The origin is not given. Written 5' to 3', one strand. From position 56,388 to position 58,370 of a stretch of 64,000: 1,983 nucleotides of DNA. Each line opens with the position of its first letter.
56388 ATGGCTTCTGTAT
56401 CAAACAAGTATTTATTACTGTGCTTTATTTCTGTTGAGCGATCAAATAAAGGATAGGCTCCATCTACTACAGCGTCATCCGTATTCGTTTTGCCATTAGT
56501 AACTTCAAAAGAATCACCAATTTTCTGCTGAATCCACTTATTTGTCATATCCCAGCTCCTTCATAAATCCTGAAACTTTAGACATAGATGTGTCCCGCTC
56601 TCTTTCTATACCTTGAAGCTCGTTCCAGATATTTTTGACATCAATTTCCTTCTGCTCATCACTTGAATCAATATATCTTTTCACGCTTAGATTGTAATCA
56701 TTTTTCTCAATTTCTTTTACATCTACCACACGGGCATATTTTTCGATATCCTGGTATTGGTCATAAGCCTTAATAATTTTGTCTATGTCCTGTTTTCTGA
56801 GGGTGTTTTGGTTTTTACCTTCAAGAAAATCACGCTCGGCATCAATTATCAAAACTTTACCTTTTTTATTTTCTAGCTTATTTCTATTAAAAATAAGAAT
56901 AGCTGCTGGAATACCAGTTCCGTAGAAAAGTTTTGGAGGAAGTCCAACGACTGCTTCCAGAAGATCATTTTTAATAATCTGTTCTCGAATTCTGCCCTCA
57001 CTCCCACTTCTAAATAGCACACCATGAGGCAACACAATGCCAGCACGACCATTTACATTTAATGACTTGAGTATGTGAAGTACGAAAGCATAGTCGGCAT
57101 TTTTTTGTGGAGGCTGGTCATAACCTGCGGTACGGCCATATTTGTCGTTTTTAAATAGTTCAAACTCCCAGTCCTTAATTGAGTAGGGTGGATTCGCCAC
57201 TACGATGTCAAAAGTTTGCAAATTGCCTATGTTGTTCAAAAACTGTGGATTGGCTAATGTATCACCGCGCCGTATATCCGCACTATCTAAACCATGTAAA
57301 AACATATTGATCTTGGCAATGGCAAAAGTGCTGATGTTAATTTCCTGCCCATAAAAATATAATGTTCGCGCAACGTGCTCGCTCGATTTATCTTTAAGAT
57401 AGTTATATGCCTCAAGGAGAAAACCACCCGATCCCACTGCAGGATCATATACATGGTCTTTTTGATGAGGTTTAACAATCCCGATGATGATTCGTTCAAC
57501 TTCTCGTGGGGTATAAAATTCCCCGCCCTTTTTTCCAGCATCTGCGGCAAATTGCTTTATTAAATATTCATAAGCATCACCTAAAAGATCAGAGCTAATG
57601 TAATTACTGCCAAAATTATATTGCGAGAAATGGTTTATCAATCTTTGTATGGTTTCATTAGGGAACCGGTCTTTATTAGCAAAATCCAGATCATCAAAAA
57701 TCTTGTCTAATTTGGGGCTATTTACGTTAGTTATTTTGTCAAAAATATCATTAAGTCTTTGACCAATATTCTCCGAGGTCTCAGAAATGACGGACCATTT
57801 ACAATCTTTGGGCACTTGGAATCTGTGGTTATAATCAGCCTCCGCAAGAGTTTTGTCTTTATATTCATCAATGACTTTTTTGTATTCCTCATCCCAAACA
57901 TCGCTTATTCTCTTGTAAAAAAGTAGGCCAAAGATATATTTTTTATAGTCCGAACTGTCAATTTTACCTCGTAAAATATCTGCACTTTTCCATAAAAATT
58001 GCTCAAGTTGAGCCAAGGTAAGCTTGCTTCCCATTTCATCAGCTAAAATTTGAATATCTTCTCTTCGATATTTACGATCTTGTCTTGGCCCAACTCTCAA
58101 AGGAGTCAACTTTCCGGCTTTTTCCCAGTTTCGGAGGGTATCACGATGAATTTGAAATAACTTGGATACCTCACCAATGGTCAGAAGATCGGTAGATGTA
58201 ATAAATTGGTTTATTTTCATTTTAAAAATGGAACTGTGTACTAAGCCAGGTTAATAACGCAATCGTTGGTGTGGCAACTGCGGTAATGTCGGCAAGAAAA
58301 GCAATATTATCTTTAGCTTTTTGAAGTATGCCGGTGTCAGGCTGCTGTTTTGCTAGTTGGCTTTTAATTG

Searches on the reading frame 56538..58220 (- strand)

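Call 87: search_protein_families(library=pfam, proteins=[window:56538-58220:-], max_evalue=0.00001)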
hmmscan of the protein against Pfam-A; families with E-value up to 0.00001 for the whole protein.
window:56538-58220:- (560 aa): 6 families
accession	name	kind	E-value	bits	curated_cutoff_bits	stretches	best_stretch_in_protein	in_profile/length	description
PF02384.22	N6_Mtase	-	4.1e-110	368.4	20.4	1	209-524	2-310/311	N-6 DNA Methylase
PF12161.14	HsdM_N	-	5.7e-26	92.2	24.5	1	72-198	1-135/135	HsdM N-terminal domain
PF13411.12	MerR_1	-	3.6e-09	37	21.6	1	14-59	2-46/69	MerR HTH family regulatory protein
PF07669.17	Eco57I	-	1.6e-08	35.3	25.3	1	309-425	47-163/171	Eco57I restriction-modification methylase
PF00376.29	MerR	-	1.6e-08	34.6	28.2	1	14-42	1-30/38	MerR family regulatory protein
PF12728.13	HTH_17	-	1.7e-06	28.6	27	1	12-57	1-44/51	Helix-turn-helix domain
